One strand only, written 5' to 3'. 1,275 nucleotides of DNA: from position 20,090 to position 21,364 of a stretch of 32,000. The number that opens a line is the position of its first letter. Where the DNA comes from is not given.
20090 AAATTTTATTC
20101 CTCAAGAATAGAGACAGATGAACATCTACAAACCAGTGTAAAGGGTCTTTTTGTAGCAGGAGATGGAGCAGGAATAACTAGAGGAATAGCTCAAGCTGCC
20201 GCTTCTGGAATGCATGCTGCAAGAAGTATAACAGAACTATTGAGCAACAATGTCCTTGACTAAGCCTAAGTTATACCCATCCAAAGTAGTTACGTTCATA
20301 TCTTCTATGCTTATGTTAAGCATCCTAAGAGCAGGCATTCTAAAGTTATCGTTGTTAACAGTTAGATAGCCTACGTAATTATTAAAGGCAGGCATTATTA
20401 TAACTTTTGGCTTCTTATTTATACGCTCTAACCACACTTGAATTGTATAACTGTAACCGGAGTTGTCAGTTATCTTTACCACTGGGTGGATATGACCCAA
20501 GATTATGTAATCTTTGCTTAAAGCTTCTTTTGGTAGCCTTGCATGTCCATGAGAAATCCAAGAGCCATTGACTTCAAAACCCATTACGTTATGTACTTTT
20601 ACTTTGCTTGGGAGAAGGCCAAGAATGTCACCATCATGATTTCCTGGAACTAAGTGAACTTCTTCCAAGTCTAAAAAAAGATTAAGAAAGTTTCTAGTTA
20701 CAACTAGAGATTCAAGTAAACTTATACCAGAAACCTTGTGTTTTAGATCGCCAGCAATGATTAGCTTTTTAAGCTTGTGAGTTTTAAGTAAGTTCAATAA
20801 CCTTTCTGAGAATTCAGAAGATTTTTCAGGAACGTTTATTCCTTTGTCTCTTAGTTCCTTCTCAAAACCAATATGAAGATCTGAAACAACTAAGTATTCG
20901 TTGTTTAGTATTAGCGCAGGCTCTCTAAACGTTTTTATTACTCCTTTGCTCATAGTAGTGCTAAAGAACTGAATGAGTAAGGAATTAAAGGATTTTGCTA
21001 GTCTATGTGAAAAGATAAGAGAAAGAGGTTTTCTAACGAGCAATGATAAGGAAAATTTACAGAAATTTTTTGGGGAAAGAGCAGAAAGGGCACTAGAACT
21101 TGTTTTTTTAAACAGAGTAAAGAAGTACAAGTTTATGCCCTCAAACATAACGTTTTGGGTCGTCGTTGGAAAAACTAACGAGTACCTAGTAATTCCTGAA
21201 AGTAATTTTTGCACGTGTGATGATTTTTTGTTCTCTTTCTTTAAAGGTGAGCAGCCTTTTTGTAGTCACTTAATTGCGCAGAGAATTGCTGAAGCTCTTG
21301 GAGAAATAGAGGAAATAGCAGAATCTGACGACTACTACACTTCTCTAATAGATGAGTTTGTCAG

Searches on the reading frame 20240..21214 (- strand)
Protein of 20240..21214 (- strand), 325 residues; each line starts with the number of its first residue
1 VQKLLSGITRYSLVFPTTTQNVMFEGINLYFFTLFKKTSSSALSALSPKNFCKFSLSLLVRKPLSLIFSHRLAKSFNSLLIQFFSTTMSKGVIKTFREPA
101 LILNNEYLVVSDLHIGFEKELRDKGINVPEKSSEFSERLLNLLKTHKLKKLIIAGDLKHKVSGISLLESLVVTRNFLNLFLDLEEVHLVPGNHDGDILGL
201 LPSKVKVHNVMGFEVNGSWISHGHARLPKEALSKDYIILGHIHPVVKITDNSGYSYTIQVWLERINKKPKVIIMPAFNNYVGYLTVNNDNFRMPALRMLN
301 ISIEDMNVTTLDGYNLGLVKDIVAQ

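Call 51: search_protein_families(library=pfam, proteins=[window:20240-21214:-], max_evalue=0.00001)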
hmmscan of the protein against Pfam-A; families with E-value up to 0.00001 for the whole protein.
window:20240-21214:- (325 aa): 2 families
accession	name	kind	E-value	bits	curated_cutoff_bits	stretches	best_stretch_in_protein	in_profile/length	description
PF00149.33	Metallophos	-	6.5e-08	33.7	21.5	1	108-280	4-159/191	Calcineurin-like phosphoesterase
PF12850.12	Metallophos_2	-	1.3e-06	28.9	27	1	108-245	4-119/154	Calcineurin-like phosphoesterase superfamily domain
